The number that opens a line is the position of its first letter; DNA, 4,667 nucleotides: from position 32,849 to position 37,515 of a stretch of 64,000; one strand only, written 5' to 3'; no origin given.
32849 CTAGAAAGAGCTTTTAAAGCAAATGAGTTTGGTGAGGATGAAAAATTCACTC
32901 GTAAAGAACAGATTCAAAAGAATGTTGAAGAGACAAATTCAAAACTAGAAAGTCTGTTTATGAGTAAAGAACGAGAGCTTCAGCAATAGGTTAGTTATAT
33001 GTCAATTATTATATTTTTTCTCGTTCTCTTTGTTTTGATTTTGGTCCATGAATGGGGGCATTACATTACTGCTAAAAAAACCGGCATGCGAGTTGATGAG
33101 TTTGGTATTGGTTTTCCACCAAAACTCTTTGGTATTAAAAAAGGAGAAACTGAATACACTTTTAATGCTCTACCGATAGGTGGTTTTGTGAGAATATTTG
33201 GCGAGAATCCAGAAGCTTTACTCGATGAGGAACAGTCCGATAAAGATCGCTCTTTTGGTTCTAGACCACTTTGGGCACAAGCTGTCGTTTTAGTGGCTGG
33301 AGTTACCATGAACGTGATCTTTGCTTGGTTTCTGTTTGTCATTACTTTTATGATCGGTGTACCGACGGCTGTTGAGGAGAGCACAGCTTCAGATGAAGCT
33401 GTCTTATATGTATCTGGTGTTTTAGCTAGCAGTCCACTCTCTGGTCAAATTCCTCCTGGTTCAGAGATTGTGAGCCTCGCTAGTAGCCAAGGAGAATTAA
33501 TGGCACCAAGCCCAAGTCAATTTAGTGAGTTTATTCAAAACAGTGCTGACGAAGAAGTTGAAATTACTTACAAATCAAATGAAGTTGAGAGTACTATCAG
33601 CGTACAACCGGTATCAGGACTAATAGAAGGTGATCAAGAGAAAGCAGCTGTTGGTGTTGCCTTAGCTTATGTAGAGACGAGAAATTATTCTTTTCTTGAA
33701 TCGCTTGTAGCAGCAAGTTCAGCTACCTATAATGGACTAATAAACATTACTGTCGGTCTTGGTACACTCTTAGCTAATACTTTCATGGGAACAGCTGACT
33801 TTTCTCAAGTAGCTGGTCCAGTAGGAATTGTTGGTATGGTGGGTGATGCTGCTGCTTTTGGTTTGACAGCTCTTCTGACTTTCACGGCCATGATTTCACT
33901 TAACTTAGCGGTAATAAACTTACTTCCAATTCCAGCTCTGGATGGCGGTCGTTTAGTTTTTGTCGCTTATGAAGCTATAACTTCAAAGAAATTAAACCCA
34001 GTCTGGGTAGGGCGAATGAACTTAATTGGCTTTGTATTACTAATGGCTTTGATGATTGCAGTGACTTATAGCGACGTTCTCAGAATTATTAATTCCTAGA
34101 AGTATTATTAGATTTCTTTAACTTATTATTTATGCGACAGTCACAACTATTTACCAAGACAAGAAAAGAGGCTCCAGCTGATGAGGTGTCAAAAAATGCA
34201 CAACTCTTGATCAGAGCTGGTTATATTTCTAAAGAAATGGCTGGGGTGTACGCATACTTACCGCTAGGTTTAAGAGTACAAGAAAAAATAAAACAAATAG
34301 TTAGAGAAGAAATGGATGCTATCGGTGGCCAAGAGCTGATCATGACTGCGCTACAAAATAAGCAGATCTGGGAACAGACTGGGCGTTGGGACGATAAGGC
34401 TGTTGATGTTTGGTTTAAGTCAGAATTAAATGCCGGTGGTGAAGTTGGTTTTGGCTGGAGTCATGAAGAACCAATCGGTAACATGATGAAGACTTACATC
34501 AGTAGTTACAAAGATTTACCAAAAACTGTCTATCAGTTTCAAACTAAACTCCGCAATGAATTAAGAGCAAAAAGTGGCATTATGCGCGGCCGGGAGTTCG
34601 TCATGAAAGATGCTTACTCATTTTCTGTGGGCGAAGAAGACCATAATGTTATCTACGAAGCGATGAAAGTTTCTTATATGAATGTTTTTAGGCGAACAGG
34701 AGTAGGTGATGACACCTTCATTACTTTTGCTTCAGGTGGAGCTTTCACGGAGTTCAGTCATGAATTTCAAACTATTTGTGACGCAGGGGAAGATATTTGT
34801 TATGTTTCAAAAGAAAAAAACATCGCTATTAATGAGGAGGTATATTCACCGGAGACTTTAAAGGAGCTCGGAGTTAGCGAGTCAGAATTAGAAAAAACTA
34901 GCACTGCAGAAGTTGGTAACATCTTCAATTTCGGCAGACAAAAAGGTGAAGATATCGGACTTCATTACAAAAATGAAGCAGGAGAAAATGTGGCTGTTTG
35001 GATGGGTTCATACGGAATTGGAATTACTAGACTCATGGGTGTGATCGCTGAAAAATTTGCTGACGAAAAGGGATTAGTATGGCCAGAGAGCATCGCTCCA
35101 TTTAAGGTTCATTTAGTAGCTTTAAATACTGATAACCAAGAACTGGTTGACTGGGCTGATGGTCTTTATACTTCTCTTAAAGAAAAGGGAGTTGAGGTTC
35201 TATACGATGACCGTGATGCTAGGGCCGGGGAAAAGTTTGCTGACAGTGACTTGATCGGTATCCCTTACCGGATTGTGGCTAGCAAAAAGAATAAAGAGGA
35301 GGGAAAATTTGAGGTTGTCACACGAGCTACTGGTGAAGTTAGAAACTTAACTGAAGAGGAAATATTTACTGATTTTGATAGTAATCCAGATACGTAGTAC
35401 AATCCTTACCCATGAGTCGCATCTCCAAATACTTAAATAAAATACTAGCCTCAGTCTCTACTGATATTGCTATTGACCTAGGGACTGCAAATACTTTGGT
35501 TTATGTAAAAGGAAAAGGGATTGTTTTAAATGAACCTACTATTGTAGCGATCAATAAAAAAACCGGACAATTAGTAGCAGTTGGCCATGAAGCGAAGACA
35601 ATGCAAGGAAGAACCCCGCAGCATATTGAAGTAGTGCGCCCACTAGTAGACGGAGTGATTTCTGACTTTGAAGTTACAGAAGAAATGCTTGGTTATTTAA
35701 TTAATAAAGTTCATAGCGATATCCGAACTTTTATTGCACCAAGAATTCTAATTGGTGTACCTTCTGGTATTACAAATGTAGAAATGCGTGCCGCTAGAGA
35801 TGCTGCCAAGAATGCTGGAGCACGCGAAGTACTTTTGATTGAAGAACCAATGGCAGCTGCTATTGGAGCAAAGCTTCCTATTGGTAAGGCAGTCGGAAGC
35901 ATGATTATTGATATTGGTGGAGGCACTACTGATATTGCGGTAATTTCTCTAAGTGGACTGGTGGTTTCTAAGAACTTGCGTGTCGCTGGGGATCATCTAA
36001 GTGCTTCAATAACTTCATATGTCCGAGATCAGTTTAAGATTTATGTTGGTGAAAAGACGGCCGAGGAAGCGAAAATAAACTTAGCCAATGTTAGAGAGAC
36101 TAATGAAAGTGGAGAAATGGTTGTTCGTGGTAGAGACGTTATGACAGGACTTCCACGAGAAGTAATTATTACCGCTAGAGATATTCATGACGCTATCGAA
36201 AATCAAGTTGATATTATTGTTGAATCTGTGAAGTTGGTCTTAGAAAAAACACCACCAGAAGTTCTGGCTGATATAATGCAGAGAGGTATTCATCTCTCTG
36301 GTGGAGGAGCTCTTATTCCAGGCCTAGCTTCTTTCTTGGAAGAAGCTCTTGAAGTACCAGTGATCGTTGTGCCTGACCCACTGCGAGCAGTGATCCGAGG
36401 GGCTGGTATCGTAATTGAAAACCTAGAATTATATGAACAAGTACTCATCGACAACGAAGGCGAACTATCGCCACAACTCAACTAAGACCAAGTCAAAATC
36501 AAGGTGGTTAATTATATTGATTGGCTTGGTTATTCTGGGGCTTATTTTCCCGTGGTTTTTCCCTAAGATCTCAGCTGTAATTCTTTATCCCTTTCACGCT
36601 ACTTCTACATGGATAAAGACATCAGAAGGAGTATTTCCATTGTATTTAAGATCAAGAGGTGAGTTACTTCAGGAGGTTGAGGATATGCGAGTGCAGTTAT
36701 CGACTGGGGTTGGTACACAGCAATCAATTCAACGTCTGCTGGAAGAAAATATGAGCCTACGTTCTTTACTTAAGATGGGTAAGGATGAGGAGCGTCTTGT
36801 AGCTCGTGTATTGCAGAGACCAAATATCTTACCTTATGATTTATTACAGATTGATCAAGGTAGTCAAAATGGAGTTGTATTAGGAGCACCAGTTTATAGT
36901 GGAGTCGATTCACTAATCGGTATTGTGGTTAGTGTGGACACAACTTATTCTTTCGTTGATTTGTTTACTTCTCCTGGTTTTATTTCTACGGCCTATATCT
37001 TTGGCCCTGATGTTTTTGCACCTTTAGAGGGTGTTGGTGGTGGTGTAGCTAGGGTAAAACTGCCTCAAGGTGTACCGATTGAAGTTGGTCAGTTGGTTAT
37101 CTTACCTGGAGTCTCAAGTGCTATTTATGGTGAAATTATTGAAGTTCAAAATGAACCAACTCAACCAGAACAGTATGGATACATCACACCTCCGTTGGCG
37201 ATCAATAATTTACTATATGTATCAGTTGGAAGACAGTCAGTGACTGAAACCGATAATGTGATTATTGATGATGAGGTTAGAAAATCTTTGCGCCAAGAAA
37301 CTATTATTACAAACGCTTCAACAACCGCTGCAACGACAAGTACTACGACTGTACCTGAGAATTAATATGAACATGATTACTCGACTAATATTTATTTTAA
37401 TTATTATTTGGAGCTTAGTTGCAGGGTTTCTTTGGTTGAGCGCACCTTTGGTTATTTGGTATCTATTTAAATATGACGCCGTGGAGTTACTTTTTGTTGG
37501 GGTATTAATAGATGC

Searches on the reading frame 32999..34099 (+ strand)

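Call 71: search_protein_families(library=pfam, proteins=[window:32999-34099:+], max_evalue=0.00001)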
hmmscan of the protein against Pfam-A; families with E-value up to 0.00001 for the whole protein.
window:32999-34099:+ (366 aa): 1 family
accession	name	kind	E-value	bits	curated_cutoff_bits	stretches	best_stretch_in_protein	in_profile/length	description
PF02163.28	Peptidase_M50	-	5.9e-60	202.8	27.2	1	6-351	2-221/221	Peptidase family M50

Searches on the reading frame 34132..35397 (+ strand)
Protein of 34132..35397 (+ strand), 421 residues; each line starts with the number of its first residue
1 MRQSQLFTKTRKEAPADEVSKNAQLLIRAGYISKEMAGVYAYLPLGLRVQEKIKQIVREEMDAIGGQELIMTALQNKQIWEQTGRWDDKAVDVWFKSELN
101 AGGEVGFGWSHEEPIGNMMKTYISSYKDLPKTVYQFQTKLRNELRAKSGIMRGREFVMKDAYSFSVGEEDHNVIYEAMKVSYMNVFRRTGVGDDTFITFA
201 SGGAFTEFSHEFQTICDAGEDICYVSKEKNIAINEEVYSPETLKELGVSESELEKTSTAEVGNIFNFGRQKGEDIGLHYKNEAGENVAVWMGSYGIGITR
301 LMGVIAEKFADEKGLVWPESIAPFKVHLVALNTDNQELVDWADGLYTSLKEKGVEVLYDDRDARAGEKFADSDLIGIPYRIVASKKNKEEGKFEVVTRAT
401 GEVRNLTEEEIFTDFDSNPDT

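Call 71: search_protein_families(library=pfam, proteins=[window:34132-35397:+], max_evalue=0.00001)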
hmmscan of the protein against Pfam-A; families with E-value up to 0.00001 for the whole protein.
window:34132-35397:+ (421 aa): 2 families
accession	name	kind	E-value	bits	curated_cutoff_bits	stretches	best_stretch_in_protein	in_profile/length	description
PF00587.30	tRNA-synt_2b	-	8.3e-21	75.3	29.3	1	110-308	16-178/179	tRNA synthetase class II core domain (G, H, P, S and T)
PF03129.25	HGTP_anticodon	-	1.9e-17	63.6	21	1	325-412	1-88/94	Anticodon binding domain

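Call 72: search_protein_families(library=ncbifam, proteins=[window:34132-35397:+], max_evalue=1e-10)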
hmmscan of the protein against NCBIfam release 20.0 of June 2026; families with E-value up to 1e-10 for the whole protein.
window:34132-35397:+ (421 aa): 8 families
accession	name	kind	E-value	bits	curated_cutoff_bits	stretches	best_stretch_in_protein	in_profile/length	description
NF006625.0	PRK09194.1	equivalog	4.1e-129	432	558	2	1-255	1-251/559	proline--tRNA ligase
TIGR00409.1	proS_fam_II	equivalog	1.8e-120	403.5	306.7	2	1-258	1-256/568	proline--tRNA ligase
NF008979.1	PRK12325.1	exception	8.7e-113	377.4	550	1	1-413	1-434/437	proline--tRNA ligase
TIGR00408.1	proS_fam_I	equivalog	5.4e-33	114.6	437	1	258-414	218-376/475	proline--tRNA ligase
TIGR00418.1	thrS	equivalog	3.7e-20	72.3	383.65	0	33-180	187-334/565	threonine--tRNA ligase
NF003211.1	PRK04173.1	equivalog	4.8e-18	65.3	312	1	125-402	184-441/454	glycine--tRNA ligase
TIGR00389.1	glyS_dimeric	equivalog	6.8e-14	51.3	243.3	0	314-386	462-532/565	glycine--tRNA ligase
NF003068.0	PRK03991.1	equivalog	1.6e-13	49.9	484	1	117-414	295-587/613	threonine--tRNA ligase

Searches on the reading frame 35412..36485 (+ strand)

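Call 71: search_protein_families(library=pfam, proteins=[window:35412-36485:+], max_evalue=0.00001)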
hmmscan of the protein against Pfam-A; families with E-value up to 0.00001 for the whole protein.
window:35412-36485:+ (357 aa): 4 families
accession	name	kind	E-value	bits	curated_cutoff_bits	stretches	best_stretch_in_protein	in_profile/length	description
PF06723.19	MreB_Mbl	-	5.4e-131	436.7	27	1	17-340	2-324/327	MreB/Mbl protein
PF14450.12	FtsA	-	7.2e-10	39.8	31.8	1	165-318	2-108/127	Cell division protein FtsA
PF00012.26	HSP70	-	2.1e-08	33.3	20.6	1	88-229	113-272/599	Hsp70 protein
PF00022.25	Actin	-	4.8e-07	29.1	27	0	40-230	29-220/410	Actin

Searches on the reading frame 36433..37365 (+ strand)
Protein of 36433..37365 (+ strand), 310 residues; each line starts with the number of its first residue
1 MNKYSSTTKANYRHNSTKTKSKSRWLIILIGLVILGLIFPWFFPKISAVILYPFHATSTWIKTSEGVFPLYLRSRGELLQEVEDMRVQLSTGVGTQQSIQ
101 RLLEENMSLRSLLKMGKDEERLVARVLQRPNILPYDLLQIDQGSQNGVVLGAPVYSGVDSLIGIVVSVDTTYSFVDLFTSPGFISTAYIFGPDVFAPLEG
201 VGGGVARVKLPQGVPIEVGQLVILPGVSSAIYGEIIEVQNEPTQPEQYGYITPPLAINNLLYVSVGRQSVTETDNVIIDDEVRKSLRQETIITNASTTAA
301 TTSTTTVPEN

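Call 71: search_protein_families(library=pfam, proteins=[window:36433-37365:+], max_evalue=0.00001)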
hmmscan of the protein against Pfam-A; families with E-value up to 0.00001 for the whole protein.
window:36433-37365:+ (310 aa): 1 family
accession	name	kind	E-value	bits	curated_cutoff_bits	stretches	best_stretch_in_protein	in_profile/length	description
PF04085.20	MreC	-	5.7e-12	46.1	28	1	135-265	10-145/147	Rod shape-determining protein MreC, barrel core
